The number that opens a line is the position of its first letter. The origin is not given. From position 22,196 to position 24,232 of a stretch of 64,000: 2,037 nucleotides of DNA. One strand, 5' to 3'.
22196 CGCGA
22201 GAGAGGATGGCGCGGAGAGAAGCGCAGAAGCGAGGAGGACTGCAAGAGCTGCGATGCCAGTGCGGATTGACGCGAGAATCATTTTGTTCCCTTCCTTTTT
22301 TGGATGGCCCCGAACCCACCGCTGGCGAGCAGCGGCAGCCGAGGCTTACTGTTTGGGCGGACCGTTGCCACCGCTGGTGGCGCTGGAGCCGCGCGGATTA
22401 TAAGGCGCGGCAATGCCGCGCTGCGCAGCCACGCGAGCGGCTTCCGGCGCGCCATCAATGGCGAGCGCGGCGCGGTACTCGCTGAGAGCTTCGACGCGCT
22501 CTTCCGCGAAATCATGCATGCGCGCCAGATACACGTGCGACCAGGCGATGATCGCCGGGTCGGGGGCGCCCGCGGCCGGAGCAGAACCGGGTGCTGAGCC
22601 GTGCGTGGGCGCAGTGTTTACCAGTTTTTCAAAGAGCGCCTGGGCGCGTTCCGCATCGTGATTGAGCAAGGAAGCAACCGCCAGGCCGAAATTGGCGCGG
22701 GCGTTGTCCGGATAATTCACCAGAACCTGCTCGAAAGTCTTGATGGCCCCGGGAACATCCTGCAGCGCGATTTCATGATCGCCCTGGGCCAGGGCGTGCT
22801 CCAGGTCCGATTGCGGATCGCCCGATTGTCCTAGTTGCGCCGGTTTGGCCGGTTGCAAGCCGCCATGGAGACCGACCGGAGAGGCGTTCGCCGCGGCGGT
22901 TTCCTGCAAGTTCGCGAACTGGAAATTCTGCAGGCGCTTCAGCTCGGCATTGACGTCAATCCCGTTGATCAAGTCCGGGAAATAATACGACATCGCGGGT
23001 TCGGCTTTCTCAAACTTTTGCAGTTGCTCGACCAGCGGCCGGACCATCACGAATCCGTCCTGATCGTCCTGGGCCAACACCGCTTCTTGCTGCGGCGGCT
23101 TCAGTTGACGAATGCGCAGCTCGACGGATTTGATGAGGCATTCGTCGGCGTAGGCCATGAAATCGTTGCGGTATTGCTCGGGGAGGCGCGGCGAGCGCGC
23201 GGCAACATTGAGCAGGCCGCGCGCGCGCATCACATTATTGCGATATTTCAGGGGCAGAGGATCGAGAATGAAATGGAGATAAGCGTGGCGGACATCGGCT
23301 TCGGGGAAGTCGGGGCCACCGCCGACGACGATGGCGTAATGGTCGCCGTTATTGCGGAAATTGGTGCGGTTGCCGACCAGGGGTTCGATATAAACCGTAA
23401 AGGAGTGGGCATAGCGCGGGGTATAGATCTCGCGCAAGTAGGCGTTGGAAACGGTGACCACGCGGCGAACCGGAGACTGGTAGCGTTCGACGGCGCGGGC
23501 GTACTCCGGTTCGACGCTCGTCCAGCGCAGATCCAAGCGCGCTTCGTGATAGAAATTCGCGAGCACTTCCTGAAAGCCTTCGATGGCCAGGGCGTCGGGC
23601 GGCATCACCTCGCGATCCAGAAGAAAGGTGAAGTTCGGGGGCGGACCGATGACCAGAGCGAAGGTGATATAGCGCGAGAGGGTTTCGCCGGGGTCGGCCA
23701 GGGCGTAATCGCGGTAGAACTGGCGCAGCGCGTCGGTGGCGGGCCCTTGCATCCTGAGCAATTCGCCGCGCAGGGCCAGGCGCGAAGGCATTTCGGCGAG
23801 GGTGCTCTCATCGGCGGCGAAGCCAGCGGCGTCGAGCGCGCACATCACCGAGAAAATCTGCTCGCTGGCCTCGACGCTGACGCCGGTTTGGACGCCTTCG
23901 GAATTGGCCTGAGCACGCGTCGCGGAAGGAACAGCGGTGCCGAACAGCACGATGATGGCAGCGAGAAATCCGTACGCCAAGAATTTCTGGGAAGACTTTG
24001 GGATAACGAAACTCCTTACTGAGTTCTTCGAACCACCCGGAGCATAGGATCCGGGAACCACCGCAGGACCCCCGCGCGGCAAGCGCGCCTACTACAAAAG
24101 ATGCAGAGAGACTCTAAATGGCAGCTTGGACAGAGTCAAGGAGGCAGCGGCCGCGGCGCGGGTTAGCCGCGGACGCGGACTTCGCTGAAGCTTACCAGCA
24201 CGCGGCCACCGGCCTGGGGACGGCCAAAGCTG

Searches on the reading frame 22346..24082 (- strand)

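Call 47: search_protein_families(library=pfam, proteins=[window:22346-24082:-], max_evalue=0.00001)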
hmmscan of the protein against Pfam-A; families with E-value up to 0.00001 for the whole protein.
window:22346-24082:- (578 aa): 1 family
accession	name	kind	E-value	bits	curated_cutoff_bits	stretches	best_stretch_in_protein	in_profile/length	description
PF13432.12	TPR_16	-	1.7e-07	32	32.7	1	431-490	1-60/65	Tetratricopeptide repeat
